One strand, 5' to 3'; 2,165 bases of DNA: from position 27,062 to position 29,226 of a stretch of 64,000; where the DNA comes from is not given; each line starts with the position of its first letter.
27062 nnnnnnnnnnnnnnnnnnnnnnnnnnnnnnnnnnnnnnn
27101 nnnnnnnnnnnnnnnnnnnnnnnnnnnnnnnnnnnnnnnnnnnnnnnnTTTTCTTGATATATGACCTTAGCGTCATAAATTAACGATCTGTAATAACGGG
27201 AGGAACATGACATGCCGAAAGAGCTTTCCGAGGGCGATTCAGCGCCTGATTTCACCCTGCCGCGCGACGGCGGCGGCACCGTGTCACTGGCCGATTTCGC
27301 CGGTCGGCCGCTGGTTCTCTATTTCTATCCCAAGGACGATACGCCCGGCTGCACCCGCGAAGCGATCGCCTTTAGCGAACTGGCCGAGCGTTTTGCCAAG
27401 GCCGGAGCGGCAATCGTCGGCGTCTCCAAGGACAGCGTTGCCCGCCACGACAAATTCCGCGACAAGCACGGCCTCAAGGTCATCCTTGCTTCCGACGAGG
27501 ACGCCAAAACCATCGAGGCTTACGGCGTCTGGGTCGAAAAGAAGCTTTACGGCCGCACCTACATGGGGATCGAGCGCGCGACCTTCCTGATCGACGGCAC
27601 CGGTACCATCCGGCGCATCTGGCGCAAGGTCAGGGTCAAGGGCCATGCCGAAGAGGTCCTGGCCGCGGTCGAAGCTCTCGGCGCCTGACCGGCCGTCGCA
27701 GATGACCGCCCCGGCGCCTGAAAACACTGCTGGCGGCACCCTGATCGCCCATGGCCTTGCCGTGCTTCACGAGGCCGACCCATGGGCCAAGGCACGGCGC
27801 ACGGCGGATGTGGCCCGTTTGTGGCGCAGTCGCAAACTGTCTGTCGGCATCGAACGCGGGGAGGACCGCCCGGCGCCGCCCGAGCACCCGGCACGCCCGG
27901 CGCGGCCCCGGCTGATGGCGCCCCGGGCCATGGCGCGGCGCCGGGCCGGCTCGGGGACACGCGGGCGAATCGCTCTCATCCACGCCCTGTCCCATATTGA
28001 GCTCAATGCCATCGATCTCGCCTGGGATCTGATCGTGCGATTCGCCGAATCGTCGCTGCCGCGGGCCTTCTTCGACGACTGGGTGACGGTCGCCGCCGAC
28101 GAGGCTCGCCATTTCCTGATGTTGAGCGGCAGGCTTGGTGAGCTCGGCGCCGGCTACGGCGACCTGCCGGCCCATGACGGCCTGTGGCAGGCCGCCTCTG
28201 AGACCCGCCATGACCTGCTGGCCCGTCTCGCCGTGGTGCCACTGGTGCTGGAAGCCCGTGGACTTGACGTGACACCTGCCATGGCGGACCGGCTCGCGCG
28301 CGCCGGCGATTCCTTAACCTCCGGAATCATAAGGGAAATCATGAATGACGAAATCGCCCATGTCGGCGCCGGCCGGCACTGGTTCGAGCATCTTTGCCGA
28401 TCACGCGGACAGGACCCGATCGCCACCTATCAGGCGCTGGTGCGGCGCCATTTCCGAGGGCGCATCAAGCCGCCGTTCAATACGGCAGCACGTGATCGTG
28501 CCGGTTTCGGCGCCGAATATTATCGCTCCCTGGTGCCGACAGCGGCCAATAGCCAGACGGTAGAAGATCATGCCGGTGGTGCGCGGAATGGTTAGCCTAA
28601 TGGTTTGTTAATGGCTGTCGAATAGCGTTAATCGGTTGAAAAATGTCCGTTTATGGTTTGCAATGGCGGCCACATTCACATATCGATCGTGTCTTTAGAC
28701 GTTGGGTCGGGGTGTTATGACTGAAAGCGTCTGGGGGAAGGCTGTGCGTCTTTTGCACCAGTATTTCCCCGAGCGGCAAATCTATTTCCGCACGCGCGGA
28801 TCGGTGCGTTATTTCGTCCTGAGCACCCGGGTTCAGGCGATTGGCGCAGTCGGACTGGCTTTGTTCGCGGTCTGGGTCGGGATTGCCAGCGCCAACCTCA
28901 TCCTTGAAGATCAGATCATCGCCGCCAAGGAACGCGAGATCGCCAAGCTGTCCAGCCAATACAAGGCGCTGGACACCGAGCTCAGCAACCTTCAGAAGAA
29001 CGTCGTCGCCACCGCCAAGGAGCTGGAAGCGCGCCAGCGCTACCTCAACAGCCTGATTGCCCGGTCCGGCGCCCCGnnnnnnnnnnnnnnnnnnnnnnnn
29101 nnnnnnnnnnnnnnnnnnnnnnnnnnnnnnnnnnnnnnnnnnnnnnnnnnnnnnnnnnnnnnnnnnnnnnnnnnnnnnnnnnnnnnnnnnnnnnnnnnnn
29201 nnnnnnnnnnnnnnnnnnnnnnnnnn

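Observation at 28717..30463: Bactofilin + bitopic M23 peptidase (LmdC-like) morphogenetic module with 14-nt gene overlap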

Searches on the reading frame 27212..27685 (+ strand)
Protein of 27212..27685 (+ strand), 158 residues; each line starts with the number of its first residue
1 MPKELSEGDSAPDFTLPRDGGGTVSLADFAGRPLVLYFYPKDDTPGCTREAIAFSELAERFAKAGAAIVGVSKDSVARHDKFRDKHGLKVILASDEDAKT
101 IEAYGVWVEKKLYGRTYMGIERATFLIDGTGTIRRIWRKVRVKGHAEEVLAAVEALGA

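Call 3: search_protein_families(library=pfam, proteins=[window:27212-27685:+], max_evalue=0.01)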
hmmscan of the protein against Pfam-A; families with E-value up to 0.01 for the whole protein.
window:27212-27685:+ (158 aa): 4 families
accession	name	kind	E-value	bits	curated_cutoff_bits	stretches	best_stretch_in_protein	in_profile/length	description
PF00578.27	AhpC-TSA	-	7e-41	139.5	26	1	8-135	2-123/124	AhpC/TSA family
PF08534.16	Redoxin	-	2.7e-24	86.1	26.6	1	7-140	2-135/148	Redoxin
PF13911.12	AhpC-TSA_2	-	0.0019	19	27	1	55-139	3-73/114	AhpC/TSA antioxidant enzyme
PF05988.18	DUF899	-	0.0021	18.1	27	1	22-137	56-184/224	Bacterial protein of unknown function (DUF899)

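Call 4: search_protein_families(library=ncbifam, proteins=[window:27212-27685:+], max_evalue=0.01)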
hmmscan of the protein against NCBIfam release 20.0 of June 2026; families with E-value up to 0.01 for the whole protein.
window:27212-27685:+ (158 aa): 12 families
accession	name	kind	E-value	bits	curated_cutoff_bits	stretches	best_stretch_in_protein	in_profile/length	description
NF053650.1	PerredPrxQDein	equivalog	5.7e-44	149.7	260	1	12-155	2-144/148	thioredoxin-dependent peroxiredoxin PrxQ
NF006960.0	PRK09437.1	equivalog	2.1e-41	141.5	140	1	4-154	3-153/156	thioredoxin-dependent thiol peroxidase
NF009668.0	PRK13189.1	equivalog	4.3e-15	55.5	211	1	8-156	13-163/224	peroxiredoxin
NF009669.0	PRK13190.1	equivalog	2.2e-12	46.6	261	1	8-155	6-153/203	putative peroxiredoxin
NF040737.1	peroxi_PrxU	equivalog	1.6e-11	44.4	270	1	7-135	38-170/233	thioredoxin-dependent peroxiredoxin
NF001808.0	PRK00522.1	equivalog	2.1e-10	40.3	123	1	4-133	17-143/167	thiol peroxidase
NF010122.0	PRK13599.1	equivalog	5.6e-10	39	456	1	27-156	29-160/220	peroxiredoxin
NF011576.0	PRK15000.1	subfamily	6.3e-10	39.1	301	1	30-156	33-161/200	peroxiredoxin C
NF002854.0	PRK03147.1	subfamily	7.2e-10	39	170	1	4-107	35-138/176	thiol-disulfide oxidoreductase ResA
NF009670.0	PRK13191.1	equivalog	5.7e-09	35.8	374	1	22-156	23-160/215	putative peroxiredoxin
TIGR03137.1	AhpC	equivalog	2.5e-07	30.6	272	1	23-155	23-154/187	alkyl hydroperoxide reductase subunit C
NF045827.1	perox_SUH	exception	4.9e-06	26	298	1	4-153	17-165/178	thiol peroxidase Prx-SUH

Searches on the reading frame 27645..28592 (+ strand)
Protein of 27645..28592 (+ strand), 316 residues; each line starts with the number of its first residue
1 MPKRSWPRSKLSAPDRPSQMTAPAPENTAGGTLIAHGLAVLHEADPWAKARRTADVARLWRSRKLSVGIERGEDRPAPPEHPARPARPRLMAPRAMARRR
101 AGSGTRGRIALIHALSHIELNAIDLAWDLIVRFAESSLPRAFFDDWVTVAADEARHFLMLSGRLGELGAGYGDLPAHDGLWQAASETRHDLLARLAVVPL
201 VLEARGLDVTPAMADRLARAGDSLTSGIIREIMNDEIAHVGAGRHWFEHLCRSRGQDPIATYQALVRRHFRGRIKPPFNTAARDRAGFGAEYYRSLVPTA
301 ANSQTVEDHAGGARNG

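Call 3: search_protein_families(library=pfam, proteins=[window:27645-28592:+], max_evalue=0.01)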
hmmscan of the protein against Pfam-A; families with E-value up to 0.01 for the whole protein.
window:27645-28592:+ (316 aa): 1 family
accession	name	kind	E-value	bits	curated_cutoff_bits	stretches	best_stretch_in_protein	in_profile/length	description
PF04305.20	DUF455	-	2.5e-98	329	34.3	1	43-293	2-246/247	Protein of unknown function (DUF455)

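Call 4: search_protein_families(library=ncbifam, proteins=[window:27645-28592:+], max_evalue=0.01)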
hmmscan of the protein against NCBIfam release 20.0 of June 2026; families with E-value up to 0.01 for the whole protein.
window:27645-28592:+ (316 aa): 0 families

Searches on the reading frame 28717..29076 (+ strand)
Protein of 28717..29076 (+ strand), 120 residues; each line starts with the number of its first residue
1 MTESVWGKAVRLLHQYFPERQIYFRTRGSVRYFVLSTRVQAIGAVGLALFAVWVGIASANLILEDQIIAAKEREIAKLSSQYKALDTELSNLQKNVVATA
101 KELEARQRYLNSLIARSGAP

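Call 55: search_protein_representatives(protein=window:28717-29076:+)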
Query: 120 residues. Proteins with E-value up to 0.001 (for the whole library): 446; up to 1e-10: 69; up to 1e-30: 1. The best 150 are listed.
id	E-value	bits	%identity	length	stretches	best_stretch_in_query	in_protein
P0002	1.4e-54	198.9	93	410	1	14-120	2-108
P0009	2.3e-26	108.3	54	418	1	11-119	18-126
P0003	7.5e-26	106.6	48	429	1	1-120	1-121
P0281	3.4e-21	91.6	44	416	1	10-115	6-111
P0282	2.5e-19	85.6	43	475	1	14-117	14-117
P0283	4.4e-19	84.8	38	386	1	13-116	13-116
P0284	6.3e-19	84.3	38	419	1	4-115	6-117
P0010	6.3e-19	84.3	42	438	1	9-114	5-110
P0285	6.4e-19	84.3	40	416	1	6-115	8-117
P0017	7.2e-19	84.1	47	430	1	11-119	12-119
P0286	6.8e-18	81.0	45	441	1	13-116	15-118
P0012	4.6e-17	78.3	36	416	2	13-115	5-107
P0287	1.5e-16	76.7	37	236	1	11-116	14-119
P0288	4.5e-16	75.2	42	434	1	10-117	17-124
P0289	1.3e-15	73.7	38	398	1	14-118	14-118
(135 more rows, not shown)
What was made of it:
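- In the 150 best listed, the match almost always lies at the N-terminus, mostly of 400-500-aa proteins (call 55).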
